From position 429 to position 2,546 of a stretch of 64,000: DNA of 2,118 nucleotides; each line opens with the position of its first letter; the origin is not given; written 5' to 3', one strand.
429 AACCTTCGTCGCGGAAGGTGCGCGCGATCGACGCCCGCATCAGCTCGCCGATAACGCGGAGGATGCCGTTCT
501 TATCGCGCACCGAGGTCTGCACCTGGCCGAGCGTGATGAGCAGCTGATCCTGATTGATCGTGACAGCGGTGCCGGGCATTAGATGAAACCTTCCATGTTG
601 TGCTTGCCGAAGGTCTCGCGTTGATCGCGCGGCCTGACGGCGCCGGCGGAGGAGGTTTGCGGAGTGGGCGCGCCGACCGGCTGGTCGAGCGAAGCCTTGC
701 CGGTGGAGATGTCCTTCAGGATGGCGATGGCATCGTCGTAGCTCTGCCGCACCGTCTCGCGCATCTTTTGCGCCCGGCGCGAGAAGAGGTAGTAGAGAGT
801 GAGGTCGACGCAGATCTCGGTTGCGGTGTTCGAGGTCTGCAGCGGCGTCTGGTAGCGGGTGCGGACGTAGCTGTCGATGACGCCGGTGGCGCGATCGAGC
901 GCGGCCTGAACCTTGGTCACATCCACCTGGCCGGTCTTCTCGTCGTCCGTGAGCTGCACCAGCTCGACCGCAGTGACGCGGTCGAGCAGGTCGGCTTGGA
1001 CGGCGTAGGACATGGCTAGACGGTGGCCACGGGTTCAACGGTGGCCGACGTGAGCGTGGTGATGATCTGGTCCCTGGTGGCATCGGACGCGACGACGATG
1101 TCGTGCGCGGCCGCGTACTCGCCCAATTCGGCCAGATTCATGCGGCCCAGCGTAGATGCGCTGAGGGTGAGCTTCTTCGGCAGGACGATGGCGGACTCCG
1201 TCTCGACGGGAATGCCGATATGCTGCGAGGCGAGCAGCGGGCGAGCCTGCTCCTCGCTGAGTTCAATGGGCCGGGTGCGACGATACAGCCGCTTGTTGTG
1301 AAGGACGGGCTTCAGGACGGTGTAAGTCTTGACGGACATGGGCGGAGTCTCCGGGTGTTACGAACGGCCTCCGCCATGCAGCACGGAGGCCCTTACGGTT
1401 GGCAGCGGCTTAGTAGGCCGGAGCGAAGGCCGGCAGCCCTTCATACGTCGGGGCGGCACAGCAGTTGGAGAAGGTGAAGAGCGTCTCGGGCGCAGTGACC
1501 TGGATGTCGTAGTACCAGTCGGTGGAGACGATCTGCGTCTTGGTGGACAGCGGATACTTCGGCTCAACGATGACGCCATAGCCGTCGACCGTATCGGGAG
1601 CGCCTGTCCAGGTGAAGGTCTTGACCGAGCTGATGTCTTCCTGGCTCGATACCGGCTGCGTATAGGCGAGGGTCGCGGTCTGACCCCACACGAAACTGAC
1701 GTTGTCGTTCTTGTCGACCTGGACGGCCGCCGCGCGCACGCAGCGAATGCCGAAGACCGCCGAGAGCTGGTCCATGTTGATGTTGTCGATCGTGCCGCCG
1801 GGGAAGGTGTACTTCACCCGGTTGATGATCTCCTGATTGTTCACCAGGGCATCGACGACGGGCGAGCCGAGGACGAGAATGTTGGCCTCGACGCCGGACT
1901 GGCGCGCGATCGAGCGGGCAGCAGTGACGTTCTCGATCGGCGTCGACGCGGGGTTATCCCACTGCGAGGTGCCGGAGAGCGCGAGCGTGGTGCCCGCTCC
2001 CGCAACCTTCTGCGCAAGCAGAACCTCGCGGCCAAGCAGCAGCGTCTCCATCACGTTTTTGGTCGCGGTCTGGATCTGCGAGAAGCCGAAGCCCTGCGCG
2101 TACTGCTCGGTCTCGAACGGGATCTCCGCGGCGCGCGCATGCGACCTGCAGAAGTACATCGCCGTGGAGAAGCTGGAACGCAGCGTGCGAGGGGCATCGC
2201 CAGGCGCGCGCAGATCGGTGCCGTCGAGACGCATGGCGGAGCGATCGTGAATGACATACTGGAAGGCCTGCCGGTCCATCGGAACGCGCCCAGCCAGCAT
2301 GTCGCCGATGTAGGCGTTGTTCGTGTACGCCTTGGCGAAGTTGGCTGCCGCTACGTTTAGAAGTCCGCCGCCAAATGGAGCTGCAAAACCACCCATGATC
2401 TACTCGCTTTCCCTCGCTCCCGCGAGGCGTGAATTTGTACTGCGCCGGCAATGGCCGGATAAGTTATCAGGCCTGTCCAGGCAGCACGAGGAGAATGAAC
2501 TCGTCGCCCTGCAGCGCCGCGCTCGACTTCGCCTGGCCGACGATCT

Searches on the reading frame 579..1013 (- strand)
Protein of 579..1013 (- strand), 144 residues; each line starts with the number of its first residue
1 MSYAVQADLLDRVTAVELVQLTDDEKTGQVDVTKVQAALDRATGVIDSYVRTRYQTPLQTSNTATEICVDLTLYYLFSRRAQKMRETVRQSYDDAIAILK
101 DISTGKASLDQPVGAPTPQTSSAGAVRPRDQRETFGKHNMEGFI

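Call 14: find_encoding_contigs(protein=window:579-1013:-, flank=10000, max_places=3)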
Protein window:579-1013:- (144 aa): no gene with exactly this product is on record in the collection.

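Call 31: find_related_loci(query=window:579-1013:-, collection=viral_contigs, flank=10000)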
Query window:579-1013:- (144 aa) in viral_contigs; peptide patterns used: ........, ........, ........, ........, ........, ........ (x = any residue, [..] = any of these).
26 stretches matched a pattern; 20 encode a relative of the query (tblastn E <= 1e-3); 20 distinct loci.
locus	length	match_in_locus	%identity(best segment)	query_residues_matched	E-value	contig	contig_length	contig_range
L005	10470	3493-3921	66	1-143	4e-62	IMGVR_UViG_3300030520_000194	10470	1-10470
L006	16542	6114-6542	55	1-144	8e-49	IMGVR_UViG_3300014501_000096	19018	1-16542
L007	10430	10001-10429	55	1-144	8e-49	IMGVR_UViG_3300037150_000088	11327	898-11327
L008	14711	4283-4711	52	1-143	8e-45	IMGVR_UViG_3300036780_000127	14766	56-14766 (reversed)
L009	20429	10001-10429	51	1-144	2e-44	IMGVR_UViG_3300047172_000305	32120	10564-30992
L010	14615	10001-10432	53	1-143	5e-40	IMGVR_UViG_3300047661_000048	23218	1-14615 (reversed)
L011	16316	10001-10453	47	1-144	3e-38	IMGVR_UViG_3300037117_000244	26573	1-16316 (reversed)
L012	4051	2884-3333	50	1-143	6e-38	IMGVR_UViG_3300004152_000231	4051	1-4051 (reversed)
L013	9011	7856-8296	48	1-144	1e-37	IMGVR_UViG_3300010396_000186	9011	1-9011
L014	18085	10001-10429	44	1-143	2e-30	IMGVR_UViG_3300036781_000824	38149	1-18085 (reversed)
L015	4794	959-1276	40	8-110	1e-23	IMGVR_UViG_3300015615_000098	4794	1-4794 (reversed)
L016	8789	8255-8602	40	1-112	1e-21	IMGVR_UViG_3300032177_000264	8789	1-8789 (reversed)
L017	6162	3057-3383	44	1-109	1e-20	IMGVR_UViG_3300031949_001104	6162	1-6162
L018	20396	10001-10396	34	1-139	4e-16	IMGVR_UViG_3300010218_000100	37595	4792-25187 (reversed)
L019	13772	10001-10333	39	30-143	1e-14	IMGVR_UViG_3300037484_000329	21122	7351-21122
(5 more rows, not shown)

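Call 74: find_related_loci(query=L009:17615-18493:+, collection=viral_contigs, flank=10000)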
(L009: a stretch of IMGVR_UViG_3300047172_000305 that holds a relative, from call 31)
Query L009:17615-18493:+ (292 aa) in viral_contigs; peptide patterns used: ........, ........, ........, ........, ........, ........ (x = any residue, [..] = any of these).
3 stretches matched a pattern; 2 encode a relative of the query (tblastn E <= 1e-3); 2 distinct loci.
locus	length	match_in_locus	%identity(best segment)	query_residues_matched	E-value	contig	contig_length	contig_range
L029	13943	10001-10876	100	1-292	0e+0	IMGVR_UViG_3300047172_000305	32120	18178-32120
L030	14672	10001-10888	61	1-292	9e-121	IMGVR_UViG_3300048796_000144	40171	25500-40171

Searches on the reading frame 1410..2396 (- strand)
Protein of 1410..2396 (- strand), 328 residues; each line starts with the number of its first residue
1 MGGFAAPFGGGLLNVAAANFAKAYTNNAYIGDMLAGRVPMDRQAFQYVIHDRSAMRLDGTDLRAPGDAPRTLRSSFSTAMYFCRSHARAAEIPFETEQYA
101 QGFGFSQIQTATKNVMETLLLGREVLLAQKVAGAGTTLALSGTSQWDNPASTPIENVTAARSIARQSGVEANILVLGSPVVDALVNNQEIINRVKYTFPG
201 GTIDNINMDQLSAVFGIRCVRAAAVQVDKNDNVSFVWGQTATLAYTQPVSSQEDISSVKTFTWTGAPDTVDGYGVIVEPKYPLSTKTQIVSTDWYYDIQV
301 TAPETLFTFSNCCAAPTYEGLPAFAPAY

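Call 16: find_encoding_contigs(protein=window:1410-2396:-, flank=10000, max_places=3)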
Protein window:1410-2396:- (328 aa): no gene with exactly this product is on record in the collection.
